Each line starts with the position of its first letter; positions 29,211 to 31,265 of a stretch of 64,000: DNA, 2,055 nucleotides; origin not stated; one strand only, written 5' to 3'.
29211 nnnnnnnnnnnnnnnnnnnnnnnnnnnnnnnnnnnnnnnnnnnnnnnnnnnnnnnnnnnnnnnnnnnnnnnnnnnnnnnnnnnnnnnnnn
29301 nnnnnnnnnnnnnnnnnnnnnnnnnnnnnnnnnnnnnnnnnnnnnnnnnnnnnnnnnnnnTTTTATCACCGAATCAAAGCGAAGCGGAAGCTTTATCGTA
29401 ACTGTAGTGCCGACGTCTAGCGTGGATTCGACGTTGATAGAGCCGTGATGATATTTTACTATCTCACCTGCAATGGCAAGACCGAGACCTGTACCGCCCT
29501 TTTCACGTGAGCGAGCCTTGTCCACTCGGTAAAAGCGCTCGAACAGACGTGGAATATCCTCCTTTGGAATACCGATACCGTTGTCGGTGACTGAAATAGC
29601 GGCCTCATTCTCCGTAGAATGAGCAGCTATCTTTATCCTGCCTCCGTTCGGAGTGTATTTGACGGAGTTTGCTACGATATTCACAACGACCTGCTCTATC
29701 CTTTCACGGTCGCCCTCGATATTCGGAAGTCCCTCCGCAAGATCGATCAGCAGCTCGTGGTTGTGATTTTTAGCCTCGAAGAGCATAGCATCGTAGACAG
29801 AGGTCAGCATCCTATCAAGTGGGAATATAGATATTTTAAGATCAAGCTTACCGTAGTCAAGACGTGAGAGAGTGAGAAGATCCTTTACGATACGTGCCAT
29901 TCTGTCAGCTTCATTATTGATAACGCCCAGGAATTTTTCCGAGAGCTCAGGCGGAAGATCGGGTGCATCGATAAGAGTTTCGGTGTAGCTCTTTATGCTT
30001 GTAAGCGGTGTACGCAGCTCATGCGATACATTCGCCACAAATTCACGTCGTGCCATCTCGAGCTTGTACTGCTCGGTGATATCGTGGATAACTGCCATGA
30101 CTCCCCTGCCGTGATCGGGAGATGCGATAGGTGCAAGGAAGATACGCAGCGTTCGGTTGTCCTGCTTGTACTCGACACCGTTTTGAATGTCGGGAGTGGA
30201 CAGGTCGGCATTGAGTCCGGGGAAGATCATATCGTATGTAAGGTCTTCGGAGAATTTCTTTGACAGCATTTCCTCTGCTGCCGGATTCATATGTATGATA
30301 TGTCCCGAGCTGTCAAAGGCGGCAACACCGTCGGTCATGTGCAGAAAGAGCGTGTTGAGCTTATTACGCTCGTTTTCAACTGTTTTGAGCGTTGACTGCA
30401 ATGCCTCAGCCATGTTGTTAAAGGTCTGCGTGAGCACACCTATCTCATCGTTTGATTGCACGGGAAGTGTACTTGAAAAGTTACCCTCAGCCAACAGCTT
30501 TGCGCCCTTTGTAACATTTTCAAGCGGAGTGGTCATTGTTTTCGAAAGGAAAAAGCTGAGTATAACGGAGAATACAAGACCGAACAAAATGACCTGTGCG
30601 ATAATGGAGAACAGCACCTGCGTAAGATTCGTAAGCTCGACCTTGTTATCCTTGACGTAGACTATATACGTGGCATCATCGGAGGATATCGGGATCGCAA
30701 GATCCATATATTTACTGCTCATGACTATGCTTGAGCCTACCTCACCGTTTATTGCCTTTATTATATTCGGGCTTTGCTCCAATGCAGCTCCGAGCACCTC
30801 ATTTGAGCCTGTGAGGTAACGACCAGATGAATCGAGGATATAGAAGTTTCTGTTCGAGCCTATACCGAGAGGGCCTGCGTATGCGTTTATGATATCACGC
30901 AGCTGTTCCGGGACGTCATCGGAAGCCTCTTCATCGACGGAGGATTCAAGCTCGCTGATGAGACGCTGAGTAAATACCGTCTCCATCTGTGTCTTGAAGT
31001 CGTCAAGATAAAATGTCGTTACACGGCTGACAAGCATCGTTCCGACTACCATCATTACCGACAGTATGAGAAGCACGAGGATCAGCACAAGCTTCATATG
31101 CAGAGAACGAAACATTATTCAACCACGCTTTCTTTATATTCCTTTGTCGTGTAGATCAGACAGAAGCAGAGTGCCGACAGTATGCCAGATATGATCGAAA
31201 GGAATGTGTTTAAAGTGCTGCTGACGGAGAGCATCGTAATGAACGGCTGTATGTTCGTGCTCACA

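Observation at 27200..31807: WalK-type kinase with YycH/YycI-like partners, no response regulator, and a coupled polytopic membrane protein in the walR slot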

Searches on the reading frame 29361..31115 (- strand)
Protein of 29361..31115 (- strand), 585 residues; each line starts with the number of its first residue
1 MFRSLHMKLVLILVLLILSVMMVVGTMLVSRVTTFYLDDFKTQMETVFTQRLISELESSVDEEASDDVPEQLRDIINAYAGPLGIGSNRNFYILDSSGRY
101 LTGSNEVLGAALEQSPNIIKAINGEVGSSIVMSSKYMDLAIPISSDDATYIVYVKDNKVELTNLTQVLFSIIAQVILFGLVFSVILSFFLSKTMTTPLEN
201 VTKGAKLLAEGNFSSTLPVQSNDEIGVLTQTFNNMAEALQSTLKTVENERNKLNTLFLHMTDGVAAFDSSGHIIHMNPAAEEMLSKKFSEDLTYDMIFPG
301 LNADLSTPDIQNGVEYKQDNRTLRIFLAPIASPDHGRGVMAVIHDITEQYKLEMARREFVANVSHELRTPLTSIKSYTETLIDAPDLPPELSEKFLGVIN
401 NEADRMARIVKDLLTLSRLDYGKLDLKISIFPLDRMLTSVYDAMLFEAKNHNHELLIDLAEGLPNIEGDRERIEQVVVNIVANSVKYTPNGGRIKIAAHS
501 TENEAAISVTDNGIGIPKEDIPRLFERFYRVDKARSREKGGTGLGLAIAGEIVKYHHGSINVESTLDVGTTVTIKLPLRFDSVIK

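Call 3: search_protein_families(library=pfam, proteins=[window:29361-31115:-], max_evalue=0.1)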
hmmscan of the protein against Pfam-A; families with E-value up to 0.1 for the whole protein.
window:29361-31115:- (585 aa): 12 families
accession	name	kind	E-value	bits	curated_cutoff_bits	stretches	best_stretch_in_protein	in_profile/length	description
PF02518.31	HATPase_c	-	3.2e-33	114.9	26.4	1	468-579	1-110/111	Histidine kinase-, DNA gyrase B-, and HSP90-like ATPase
PF00512.31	HisKA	-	7.5e-22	77.6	26.9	1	355-422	1-66/66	His Kinase A (phospho-acceptor) domain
PF00672.30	HAMP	-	4.9e-14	52.8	25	1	189-240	1-52/53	HAMP domain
PF13589.12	HATPase_c_3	-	2.1e-07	31.5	25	1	473-550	3-81/137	Histidine kinase-, DNA gyrase B-, and HSP90-like ATPase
PF13188.13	PAS_8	-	4.2e-06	26.9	21.8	1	251-306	1-55/65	PAS domain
PF08448.16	PAS_4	-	6.7e-05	23.5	23.1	1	259-350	3-109/110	PAS fold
PF13581.12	HATPase_c_2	-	0.0017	18.8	27.4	1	470-554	29-110/127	Histidine kinase-like ATPase domain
PF13426.13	PAS_9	-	0.01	16.6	27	0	268-348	8-103/103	PAS domain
PF00989.32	PAS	-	0.017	15.5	22.6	1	256-287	6-37/113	PAS fold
PF02743.24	dCache_1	-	0.022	14.7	45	1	89-143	69-135/240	Cache domain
PF12860.13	PAS_7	-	0.041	14.5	27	0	259-285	3-29/115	PAS fold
PF13858.11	DUF4199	-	0.063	14.2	32.3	0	161-192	134-165/165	Protein of unknown function (DUF4199)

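Call 4: search_protein_families(library=ncbifam, proteins=[window:29361-31115:-], max_evalue=0.1)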
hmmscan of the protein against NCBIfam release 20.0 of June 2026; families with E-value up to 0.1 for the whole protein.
window:29361-31115:- (585 aa): 105 families (the best 25 are shown)
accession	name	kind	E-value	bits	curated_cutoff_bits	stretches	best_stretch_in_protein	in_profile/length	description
NF033092.0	HK_WalK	equivalog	6.2e-145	484.1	725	1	1-578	1-594/594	cell wall metabolism sensor histidine kinase WalK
NF046044.1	PnpS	equivalog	9.8e-110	367.2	400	1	197-577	1-390/390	two-component system histidine kinase PnpS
NF033093.1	HK_VicK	exception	1.6e-88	297.3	680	1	167-583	10-440/448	cell wall metabolism sensor histidine kinase VicK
TIGR02966.1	phoR_proteo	equivalog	5.2e-88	295.3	334.2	1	247-575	2-332/333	phosphate regulon sensor histidine kinase PhoR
NF045911.1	TCSHisKinNblS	equivalog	1.1e-69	235.4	1000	1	180-577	191-619/621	two-component system sensor histidine kinase NblS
NF008468.0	PRK11360.1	equivalog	1.9e-68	231.3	646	1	134-579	159-609/616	two-component system sensor histidine kinase AtoS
NF040691.1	MtrAB_MtrB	equivalog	4.5e-67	227.2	450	2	344-581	259-495/507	MtrAB system histidine kinase MtrB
NF008235.0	PRK11006.1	equivalog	6.5e-60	203.2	390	1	260-579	107-424/431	phosphate regulon sensor histidine kinase PhoR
NF041735.1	hist_kin_RppB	equivalog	4.5e-59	200.4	400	1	356-577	216-438/438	two-component system sensor histidine kinase RppB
NF012163.2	BaeS_SmeS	equivalog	1.2e-58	199.2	500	2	352-577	236-457/457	sensor histidine kinase efflux regulator BaeS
NF041210.1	his_kin_PieS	equivalog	6.4e-58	196.9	850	2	348-579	242-471/474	two component system sensor histidine kinase PieS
TIGR01386.1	cztS_silS_copS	subfamily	4.1e-57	194.2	292.55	2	357-577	242-457/457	heavy metal sensor histidine kinase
NF047874.1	MASE3_PAS_HK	subfamily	3.1e-53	181.6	560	2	345-579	387-626/655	MASE3 domain-containing sensor histidine kinase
NF053855.1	HisKinPhoRBctds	equivalog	1.3e-52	179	500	2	343-571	348-576/583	two-component system sensor histidine kinase PhoR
NF041947.1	LuxQ_Vibrio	equivalog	4.3e-52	177.1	1200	1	140-579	245-697/843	quorum-sensing autoinducer 2 sensor kinase/phosphatase LuxQ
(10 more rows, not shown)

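Call 41: find_homologous_proteins(query=window:29361-31115:-, max_evalue=1e-60)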
Query window:29361-31115:- (585 aa): 7622 proteins with E <= 1e-60 among 8000 candidates; the best 120 are listed.
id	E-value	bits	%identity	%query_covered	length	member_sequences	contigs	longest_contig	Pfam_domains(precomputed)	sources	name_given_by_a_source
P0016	0.0e+0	1077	84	100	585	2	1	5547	PF00672.31,PF13188.14,PF02518.32,PF00512.32,PF13589.13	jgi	-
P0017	8.1e-278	941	74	97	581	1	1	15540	PF00672.31,PF13188.14,PF02518.32,PF00512.32,PF13589.13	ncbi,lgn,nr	ncbi:MAG: cell wall metabolism sensor histidine kinase WalK [Clostridiales bacterium]|nr:cell wall m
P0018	5.0e-245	832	66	100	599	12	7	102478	PF00672.31,PF13188.14,PF08448.17,PF02518.32,PF00512.32,PF00989.32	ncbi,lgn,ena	-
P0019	8.0e-245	832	66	100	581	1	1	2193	PF00672.31,PF13188.14,PF08448.17,PF02518.32,PF00512.32,PF00989.32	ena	-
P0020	2.3e-243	827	66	99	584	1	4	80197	PF00672.31,PF13188.14,PF02518.32,PF00512.32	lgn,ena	-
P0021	2.3e-243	827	66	99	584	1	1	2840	PF00672.31,PF13188.14,PF02518.32,PF00512.32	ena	-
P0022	3.8e-243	826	66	99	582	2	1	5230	PF00672.31,PF13188.14,PF08448.17,PF02518.32,PF00512.32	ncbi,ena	-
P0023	5.2e-243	826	66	99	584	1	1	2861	PF00672.31,PF13188.14,PF02518.32,PF00512.32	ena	-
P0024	6.0e-243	826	66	99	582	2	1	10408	PF00672.31,PF13188.14,PF02518.32,PF00512.32,PF13589.13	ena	-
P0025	7.4e-243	825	66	99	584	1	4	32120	PF00672.31,PF13188.14,PF02518.32,PF00512.32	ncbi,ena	-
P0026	7.4e-243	825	66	99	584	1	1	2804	PF00672.31,PF13188.14,PF02518.32,PF00512.32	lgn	-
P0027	2.5e-242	824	66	99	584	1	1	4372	PF00672.31,PF13188.14,PF02518.32,PF00512.32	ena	-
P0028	2.1e-241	821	64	100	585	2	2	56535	PF00672.31,PF13188.14,PF08448.17,PF02518.32,PF00512.32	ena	-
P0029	4.9e-241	819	65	100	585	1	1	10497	PF00672.31,PF13188.14,PF08448.17,PF02518.32,PF00512.32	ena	-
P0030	5.4e-241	819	65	99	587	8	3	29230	PF00672.31,PF13188.14,PF02518.32,PF00512.32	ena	-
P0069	6.2e-207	707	58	99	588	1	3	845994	PF00672.31,PF13188.14,PF02518.32,PF00512.32,PF13589.13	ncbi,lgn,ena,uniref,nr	ncbi:cell wall metabolism sensor histidine kinase WalK [Intestinibacillus massiliensis]|uniref:ATP-b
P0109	3.4e-191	655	54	99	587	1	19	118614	PF00672.31,PF02518.32,PF00512.32,PF13589.13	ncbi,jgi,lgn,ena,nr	ncbi:MAG: HAMP domain-containing protein [Butyricicoccus pullicaecorum]|jgi:two-component system sen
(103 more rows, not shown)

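Call 42: find_encoding_contigs(protein=P0018, flank=10000, max_places=1)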
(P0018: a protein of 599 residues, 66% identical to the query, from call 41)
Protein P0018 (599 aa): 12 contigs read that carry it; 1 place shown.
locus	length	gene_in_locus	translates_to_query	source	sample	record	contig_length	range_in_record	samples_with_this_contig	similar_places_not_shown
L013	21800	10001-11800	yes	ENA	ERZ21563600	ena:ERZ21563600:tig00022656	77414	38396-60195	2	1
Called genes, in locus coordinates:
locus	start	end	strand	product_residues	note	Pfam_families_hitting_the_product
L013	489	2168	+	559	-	PF00501:AMP-binding, PF13193:AMP-binding_C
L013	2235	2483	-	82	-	-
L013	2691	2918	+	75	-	PF12844:HTH_19 (weak), PF13560:HTH_31, PF01381:HTH_3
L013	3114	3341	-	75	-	PF00550:PP-binding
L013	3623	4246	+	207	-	PF01726:LexA_DNA_bind, PF00717:Peptidase_S24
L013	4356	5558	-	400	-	PF11193:DUF2812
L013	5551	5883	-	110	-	PF03551:PadR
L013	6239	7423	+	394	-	PF13793:Pribosyltran_N, PF00156:Pribosyltran, PF14572:Pribosyl_synth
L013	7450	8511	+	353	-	PF01063:Aminotran_4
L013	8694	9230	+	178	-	PF28549:NDPSase_N, PF00293:NUDIX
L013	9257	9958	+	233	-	PF00072:Response_reg, PF00486:Trans_reg_C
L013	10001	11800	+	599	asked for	PF08448:PAS_4 (faint), PF00672:HAMP, PF00989:PAS (faint), PF13188:PAS_8 (weak), PF00512:HisKA, PF02518:HATPase_c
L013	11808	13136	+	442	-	-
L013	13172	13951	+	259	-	-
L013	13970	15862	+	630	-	PF00005:ABC_tran, PF02463:SMC_N (faint), PF07693:KAP_NTPase (faint), PF13191:AAA_16 (faint), PF13476:AAA_23 (faint), PF13555:AAA_29 (faint), PF12848:ABC_tran_Xtn, PF00005:ABC_tran, +3 more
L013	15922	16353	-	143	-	PF01948:PyrI, PF02748:PyrI_C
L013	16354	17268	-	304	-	PF02729:OTCace_N, PF00185:OTCace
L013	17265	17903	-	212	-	PF00156:Pribosyltran, PF14681:UPRTase (weak)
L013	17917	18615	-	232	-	PF00215:OMPdecase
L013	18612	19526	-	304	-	PF01180:DHO_dh, PF01207:Dus (weak), PF03060:NMO (weak), PF00977:His_biosynth (weak)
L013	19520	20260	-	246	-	PF00175:NAD_binding_1 (weak), PF10418:DHODB_Fe-S_bind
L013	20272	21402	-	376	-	PF02222:ATP-grasp (weak), PF02655:ATP-grasp_3, PF02786:CPSase_L_D2, PF07478:Dala_Dala_lig_C, PF15632:ATPgrasp_Ter (weak), PF02142:MGS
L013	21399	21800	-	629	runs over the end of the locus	PF25596:CPSase_L_D1, PF02786:CPSase_L_D2, PF02222:ATP-grasp (weak), PF07478:Dala_Dala_lig_C, PF02787:CPSase_L_D3, PF25596:CPSase_L_D1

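Call 43: find_encoding_contigs(protein=P0069, flank=10000, max_places=1)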
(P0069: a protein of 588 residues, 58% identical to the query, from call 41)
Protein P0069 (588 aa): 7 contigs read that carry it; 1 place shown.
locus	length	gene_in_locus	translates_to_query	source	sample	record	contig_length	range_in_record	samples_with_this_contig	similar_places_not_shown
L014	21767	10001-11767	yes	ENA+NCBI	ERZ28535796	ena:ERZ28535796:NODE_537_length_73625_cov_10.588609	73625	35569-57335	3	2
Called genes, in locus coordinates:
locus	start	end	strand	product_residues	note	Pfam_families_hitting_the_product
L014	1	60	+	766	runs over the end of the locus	PF22019:GlgB_N (weak), PF02922:CBM_48, PF00128:Alpha-amylase, PF02806:Alpha-amylase_C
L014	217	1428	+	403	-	PF00483:NTP_transferase, PF24894:Hexapep_GlmU, PF25084:LbH_EIF2B (weak), PF25087:GMPPB_C (weak)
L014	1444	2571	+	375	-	PF00483:NTP_transferase, PF24894:Hexapep_GlmU, PF25084:LbH_EIF2B (weak)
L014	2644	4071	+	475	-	PF08323:Glyco_transf_5, PF13439:Glyco_transf_4, PF13579:Glyco_trans_4_4, PF00534:Glycos_transf_1, PF13692:Glyco_trans_1_4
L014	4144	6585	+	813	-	PF00343:Phosphorylase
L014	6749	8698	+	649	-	PF00128:Alpha-amylase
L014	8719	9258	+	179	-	PF28549:NDPSase_N, PF00293:NUDIX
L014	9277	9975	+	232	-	PF00072:Response_reg, PF00486:Trans_reg_C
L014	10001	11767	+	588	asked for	PF00672:HAMP, PF13188:PAS_8 (weak), PF00512:HisKA, PF02518:HATPase_c, PF13589:HATPase_c_3 (faint)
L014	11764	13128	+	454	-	-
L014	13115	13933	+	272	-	-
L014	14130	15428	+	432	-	PF00275:EPSP_synthase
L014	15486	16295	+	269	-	PF00753:Lactamase_B, PF23023:Anti-Pycsar_Apyc1, PF12706:Lactamase_B_2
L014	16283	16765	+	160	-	PF02590:SPOUT_MTase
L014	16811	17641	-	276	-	PF05857:TraX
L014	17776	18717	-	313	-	PF00294:PfkB, PF08543:Phos_pyr_kin (weak)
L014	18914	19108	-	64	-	PF24250:HVO_2718 (weak), PF12844:HTH_19, PF13443:HTH_26, PF13560:HTH_31, PF01381:HTH_3, PF13413:HTH_25 (weak)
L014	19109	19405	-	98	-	-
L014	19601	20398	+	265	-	PF00376:MerR, PF13411:MerR_1, PF06445:GyrI-like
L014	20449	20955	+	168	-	PF18927:CrtO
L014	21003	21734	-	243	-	PF01746:tRNA_m1G_MT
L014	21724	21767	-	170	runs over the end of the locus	PF01782:RimM, PF05239:PRC, PF24986:PRC_RimM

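Call 44: find_encoding_contigs(protein=P0109, flank=10000, max_places=1)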
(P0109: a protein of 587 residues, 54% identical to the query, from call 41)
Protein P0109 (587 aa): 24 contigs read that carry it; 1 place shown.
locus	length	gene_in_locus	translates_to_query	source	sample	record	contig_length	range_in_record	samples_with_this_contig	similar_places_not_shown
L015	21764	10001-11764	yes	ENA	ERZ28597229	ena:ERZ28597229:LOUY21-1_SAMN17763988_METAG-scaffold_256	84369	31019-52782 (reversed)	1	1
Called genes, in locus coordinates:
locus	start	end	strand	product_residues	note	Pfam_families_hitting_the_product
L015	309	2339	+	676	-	PF22019:GlgB_N, PF02922:CBM_48, PF00128:Alpha-amylase, PF02806:Alpha-amylase_C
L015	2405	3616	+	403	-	PF00483:NTP_transferase, PF12804:NTP_transf_3 (weak), PF24894:Hexapep_GlmU, PF25084:LbH_EIF2B (weak), PF25087:GMPPB_C (weak), PF00132:Hexapep (faint)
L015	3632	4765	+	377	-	PF00483:NTP_transferase, PF25084:LbH_EIF2B (weak), PF24894:Hexapep_GlmU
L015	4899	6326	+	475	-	PF08323:Glyco_transf_5, PF13439:Glyco_transf_4 (weak), PF00534:Glycos_transf_1, PF13692:Glyco_trans_1_4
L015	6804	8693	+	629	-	PF00128:Alpha-amylase, PF16657:Malt_amylase_C (weak), PF22026:Alpha-amylase_C_2 (weak)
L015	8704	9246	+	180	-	PF28549:NDPSase_N, PF00293:NUDIX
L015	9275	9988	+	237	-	PF00072:Response_reg, PF00486:Trans_reg_C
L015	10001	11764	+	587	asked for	PF00672:HAMP, PF00512:HisKA, PF02518:HATPase_c, PF13589:HATPase_c_3 (weak)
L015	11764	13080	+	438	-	-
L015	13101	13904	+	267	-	-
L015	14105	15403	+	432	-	PF00275:EPSP_synthase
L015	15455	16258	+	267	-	PF00753:Lactamase_B, PF23023:Anti-Pycsar_Apyc1, PF12706:Lactamase_B_2, PF16661:Lactamase_B_6 (faint)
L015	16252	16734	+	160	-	PF02590:SPOUT_MTase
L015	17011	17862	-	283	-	PF00763:THF_DHG_CYH, PF02882:THF_DHG_CYH_C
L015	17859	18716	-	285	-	PF01790:LGT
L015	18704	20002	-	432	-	PF00675:Peptidase_M16, PF05193:Peptidase_M16_C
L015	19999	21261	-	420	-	PF05193:Peptidase_M16_C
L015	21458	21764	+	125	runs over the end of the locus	PF04297:UPF0122, PF04545:Sigma70_r4, PF08281:Sigma70_r4_2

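Call 61: search_protein_families(library=ncbifam, proteins=[L013:9257-9955:+, L014:9277-9972:+, L015:9275-9985:+, L014:15486-16292:+, L014:8719-9255:+], max_evalue=1e-10)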
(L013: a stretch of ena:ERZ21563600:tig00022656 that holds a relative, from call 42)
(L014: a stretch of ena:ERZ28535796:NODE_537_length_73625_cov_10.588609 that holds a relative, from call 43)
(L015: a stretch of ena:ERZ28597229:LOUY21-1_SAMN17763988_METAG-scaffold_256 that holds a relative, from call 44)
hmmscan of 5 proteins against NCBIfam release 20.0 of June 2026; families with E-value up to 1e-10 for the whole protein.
L013:9257-9955:+ (233 aa): 76 families (the best 25 are shown)
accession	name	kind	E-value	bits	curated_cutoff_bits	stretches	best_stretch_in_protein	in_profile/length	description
NF040534.1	resp_reg_YycF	equivalog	1.9e-92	308.7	340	1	3-230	2-228/231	response regulator YycF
NF040689.1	MtrAB_MtrA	equivalog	5.2e-72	241.7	300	1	4-227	1-216/219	MtrAB system response regulator MtrA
NF045944.1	ResRegRpaBCyano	equivalog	2.3e-71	239.8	330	1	5-229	1-227/229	response regulator transcription factor RpaB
NF033117.2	vanR_ACDEGLN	exception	2.9e-65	220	350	1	4-228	1-224/226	VanR-ABDEGLN family response regulator transcription factor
NF041733.1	resp_reg_CseB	equivalog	4.4e-65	219.3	350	1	3-229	2-226/228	two-component system response regulator CseB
NF053854.1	RespRegPhoBBctds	equivalog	2e-64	217.1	270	1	4-229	1-224/225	two-component system response regulator PhoB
TIGR02154.1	PhoB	equivalog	6.5e-64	215.3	296.2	1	2-230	3-226/226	phosphate regulon transcriptional regulator PhoB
NF033120.0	vanR_FM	exception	7.9e-62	208.9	460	1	3-230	5-230/231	vancomycin resistance response regulator transcription factor, VanR-F/VanR-M family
NF008296.0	PRK11083.1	equivalog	2e-61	207.3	273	1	2-230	4-226/228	two-component system response regulator CreB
NF007005.1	PRK09468.1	equivalog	2.6e-59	200.5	331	1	2-230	4-232/237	osmolarity response regulator transcription factor OmpR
NF041209.1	resp_regPieR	equivalog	2.5e-58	197.5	450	1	3-230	2-228/231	two component system response regulator PieR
TIGR01387.1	cztR_silR_copR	subfamily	1.5e-55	188.2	279.2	1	4-229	1-218/218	heavy metal response regulator transcription factor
NF000404.1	vanR-D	exception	1.8e-53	181.5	500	1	3-228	4-229/232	vancomycin resistance response regulator transcription factor VanR-D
NF000401.1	vanR-A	exception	1.5e-51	175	500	1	2-228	3-228/231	vancomycin resistance response regulator transcription factor VanR-A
NF008567.0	PRK11517.1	equivalog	2.4e-51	174.2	353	1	3-232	2-221/223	response regulator transcription factor HprR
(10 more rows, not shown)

L014:9277-9972:+ (232 aa): 70 families (the best 25 are shown)
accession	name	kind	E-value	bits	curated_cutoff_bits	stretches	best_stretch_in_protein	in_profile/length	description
NF040534.1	resp_reg_YycF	equivalog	5.9e-91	303.8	340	1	4-229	2-228/231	response regulator YycF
NF040689.1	MtrAB_MtrA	equivalog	9.9e-73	244.1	300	1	5-226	1-216/219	MtrAB system response regulator MtrA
NF045944.1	ResRegRpaBCyano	equivalog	1.1e-69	234.4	330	1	6-228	1-227/229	response regulator transcription factor RpaB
TIGR02154.1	PhoB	equivalog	1.2e-68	230.8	296.2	1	1-229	1-226/226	phosphate regulon transcriptional regulator PhoB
NF008296.0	PRK11083.1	equivalog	6e-67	225.4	273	1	2-228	3-225/228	two-component system response regulator CreB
NF041733.1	resp_reg_CseB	equivalog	4e-64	216.1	350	1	4-228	2-226/228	two-component system response regulator CseB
NF053854.1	RespRegPhoBBctds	equivalog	1.7e-63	214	270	1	5-228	1-224/225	two-component system response regulator PhoB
NF033117.2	vanR_ACDEGLN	exception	9e-61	205.3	350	1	5-227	1-224/226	VanR-ABDEGLN family response regulator transcription factor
NF033120.0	vanR_FM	exception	1e-60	205.2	460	1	4-229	5-230/231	vancomycin resistance response regulator transcription factor, VanR-F/VanR-M family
NF041209.1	resp_regPieR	equivalog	2.7e-58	197.3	450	1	4-229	2-228/231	two component system response regulator PieR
NF007982.1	PRK10710.1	equivalog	2.3e-55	187.7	380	1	3-229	8-228/235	envelope stress response regulator BaeR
NF007005.1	PRK09468.1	equivalog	9.3e-55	185.6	331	1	2-228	3-231/237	osmolarity response regulator transcription factor OmpR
TIGR01387.1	cztR_silR_copR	subfamily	4.7e-54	183.3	279.2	1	5-227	1-217/218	heavy metal response regulator transcription factor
NF007546.0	PRK10161.1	equivalog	6.9e-53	179.6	471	1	1-230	1-227/229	phosphate response regulator transcription factor PhoB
NF008567.0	PRK11517.1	equivalog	1.5e-49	168.4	353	1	4-229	2-219/223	response regulator transcription factor HprR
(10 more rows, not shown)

L015:9275-9985:+ (237 aa): 68 families (the best 25 are shown)
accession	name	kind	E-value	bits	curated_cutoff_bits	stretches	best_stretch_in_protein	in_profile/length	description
NF040534.1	resp_reg_YycF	equivalog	1.9e-91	305.4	340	1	3-231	1-230/231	response regulator YycF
NF045944.1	ResRegRpaBCyano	equivalog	1.4e-72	243.8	330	1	6-228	1-227/229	response regulator transcription factor RpaB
NF040689.1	MtrAB_MtrA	equivalog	1.9e-72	243.2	300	1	5-226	1-216/219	MtrAB system response regulator MtrA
TIGR02154.1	PhoB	equivalog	1.2e-68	230.8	296.2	1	1-229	1-226/226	phosphate regulon transcriptional regulator PhoB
NF008296.0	PRK11083.1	equivalog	5.7e-67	225.4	273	1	3-228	4-225/228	two-component system response regulator CreB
NF041733.1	resp_reg_CseB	equivalog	1.7e-64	217.3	350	1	4-228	2-226/228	two-component system response regulator CseB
NF053854.1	RespRegPhoBBctds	equivalog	5.1e-64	215.7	270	1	5-228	1-224/225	two-component system response regulator PhoB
NF033117.2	vanR_ACDEGLN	exception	7.5e-62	208.9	350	1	5-227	1-224/226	VanR-ABDEGLN family response regulator transcription factor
NF033120.0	vanR_FM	exception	1.7e-61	207.8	460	1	4-229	5-230/231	vancomycin resistance response regulator transcription factor, VanR-F/VanR-M family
NF041209.1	resp_regPieR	equivalog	5.6e-60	202.8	450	1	5-231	3-230/231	two component system response regulator PieR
NF007982.1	PRK10710.1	equivalog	3e-58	197.2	380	1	3-229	8-228/235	envelope stress response regulator BaeR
TIGR01387.1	cztR_silR_copR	subfamily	2.7e-56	190.6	279.2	1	5-227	1-217/218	heavy metal response regulator transcription factor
NF007005.1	PRK09468.1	equivalog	9.8e-56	188.8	331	1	3-229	4-232/237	osmolarity response regulator transcription factor OmpR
NF007546.0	PRK10161.1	equivalog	2.7e-52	177.6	471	1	1-229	1-226/229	phosphate response regulator transcription factor PhoB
NF008034.0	PRK10766.1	equivalog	2.5e-50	171.1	275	1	1-229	1-227/231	two-component system response regulator TorR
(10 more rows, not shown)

L014:15486-16292:+ (269 aa): 0 families

L014:8719-9255:+ (179 aa): 3 families
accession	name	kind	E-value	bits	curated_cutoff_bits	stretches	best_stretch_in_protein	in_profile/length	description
NF008736.0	PRK11762.1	equivalog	2.7e-19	69.4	169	1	36-173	41-177/186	ADP compounds hydrolase NudE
TIGR00052.1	TIGR00052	subfamily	8.7e-13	48.3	79.55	1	33-169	35-182/188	nudix-type nucleoside diphosphatase, YffH/AdpP family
NF011585.0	PRK15009.1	equivalog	4.9e-12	45.9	234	1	36-168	39-179/191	GDP-mannose pyrophosphatase NudK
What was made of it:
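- Closest known: WalRK-WalHIJ. Same: Related Oscillospirales-type loci also have the YycF-like regulator upstream, and a metallo-beta-lactamase gene and rlmH downstream (calls 3, 4, 43, 44, 61).
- The regulators of L013, L014 and L015 score best against NCBIfam 'response regulator YycF', at 304-309 bits against a cutoff of 340 (call 61).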
